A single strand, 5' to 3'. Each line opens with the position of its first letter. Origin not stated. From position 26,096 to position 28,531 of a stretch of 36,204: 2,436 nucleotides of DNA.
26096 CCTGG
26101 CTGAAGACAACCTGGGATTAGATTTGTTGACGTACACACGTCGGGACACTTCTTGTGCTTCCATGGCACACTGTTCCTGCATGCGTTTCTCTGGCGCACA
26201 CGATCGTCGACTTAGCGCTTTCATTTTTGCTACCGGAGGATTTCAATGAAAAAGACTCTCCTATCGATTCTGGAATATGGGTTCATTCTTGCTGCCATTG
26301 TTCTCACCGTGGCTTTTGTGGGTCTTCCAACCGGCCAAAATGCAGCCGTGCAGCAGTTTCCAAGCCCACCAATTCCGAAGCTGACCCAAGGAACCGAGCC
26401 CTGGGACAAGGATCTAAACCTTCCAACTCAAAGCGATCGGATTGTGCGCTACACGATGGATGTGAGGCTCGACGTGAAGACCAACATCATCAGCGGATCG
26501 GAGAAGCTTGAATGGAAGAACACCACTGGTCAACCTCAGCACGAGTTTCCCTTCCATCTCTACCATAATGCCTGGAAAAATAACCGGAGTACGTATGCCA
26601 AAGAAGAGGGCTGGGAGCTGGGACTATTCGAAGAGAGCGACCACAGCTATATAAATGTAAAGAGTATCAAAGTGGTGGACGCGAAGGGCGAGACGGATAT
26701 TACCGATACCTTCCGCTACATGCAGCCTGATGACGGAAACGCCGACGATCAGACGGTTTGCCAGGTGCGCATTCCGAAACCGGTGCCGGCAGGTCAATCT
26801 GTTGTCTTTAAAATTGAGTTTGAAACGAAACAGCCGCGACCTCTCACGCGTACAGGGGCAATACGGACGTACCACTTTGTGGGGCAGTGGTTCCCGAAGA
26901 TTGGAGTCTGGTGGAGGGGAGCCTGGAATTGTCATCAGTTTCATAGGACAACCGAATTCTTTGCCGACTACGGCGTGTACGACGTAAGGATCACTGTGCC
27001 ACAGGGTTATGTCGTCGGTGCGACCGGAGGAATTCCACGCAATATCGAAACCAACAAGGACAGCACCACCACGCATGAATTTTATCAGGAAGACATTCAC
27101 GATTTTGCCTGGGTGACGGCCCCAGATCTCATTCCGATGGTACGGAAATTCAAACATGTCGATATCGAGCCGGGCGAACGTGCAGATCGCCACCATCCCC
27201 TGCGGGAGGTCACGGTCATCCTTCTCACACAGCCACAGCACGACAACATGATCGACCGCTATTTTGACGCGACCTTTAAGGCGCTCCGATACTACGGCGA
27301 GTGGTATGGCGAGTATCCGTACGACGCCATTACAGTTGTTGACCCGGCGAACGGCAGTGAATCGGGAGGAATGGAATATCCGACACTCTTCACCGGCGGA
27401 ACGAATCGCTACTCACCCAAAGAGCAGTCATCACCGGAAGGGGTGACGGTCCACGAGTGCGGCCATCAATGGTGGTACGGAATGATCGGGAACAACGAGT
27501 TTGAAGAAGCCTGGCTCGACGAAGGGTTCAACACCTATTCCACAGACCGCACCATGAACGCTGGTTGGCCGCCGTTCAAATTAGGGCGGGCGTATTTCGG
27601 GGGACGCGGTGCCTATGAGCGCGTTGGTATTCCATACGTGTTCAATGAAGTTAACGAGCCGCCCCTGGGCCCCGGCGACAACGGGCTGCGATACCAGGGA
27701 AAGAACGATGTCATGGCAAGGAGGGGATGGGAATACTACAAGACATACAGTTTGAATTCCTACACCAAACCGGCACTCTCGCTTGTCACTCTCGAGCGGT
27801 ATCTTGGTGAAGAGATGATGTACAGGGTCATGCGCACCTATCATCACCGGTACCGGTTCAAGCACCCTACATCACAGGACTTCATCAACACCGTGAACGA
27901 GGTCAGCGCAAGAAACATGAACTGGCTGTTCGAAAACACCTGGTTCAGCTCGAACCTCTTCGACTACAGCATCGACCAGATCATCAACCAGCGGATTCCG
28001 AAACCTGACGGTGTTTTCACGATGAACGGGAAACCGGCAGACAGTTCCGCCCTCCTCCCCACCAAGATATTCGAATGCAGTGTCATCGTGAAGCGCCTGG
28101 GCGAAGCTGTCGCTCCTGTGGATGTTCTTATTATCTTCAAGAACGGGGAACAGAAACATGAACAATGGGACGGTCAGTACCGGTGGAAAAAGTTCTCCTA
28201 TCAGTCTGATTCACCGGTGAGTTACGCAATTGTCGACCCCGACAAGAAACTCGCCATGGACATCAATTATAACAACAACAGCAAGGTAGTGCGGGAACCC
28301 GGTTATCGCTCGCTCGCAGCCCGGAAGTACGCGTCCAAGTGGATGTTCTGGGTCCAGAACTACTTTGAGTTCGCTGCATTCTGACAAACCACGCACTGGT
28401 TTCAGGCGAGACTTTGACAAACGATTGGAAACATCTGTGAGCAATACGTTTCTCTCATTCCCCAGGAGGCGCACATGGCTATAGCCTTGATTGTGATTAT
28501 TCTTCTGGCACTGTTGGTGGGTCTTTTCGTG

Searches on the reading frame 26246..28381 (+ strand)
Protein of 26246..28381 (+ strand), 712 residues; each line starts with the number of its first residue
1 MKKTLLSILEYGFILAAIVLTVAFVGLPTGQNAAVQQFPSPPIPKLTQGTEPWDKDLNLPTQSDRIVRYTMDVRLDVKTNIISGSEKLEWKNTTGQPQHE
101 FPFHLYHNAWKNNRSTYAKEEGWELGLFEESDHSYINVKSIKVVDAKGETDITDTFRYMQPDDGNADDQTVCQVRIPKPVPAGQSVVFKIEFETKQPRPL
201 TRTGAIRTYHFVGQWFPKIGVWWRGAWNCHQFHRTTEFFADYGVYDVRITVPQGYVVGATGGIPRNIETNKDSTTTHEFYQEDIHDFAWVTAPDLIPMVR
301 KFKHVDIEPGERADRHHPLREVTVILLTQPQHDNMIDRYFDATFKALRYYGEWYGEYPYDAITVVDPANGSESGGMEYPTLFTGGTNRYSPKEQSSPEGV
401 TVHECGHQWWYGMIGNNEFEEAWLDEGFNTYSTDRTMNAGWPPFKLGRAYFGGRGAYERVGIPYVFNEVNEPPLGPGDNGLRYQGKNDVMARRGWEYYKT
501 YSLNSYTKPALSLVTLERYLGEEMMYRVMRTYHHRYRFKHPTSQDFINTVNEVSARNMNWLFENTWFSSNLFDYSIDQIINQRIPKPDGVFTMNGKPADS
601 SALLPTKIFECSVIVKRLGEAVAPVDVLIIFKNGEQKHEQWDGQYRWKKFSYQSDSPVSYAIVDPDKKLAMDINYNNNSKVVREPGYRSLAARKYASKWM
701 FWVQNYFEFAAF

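Call 69: search_protein_families(library=pfam, proteins=[window:26246-28381:+], max_evalue=0.000001)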
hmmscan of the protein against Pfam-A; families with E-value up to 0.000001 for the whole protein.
window:26246-28381:+ (712 aa): 1 family
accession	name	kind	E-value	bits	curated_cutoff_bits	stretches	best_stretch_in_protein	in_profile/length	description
PF01433.26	Peptidase_M1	-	2e-16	60.7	27.7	1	340-563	3-216/218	Peptidase family M1 domain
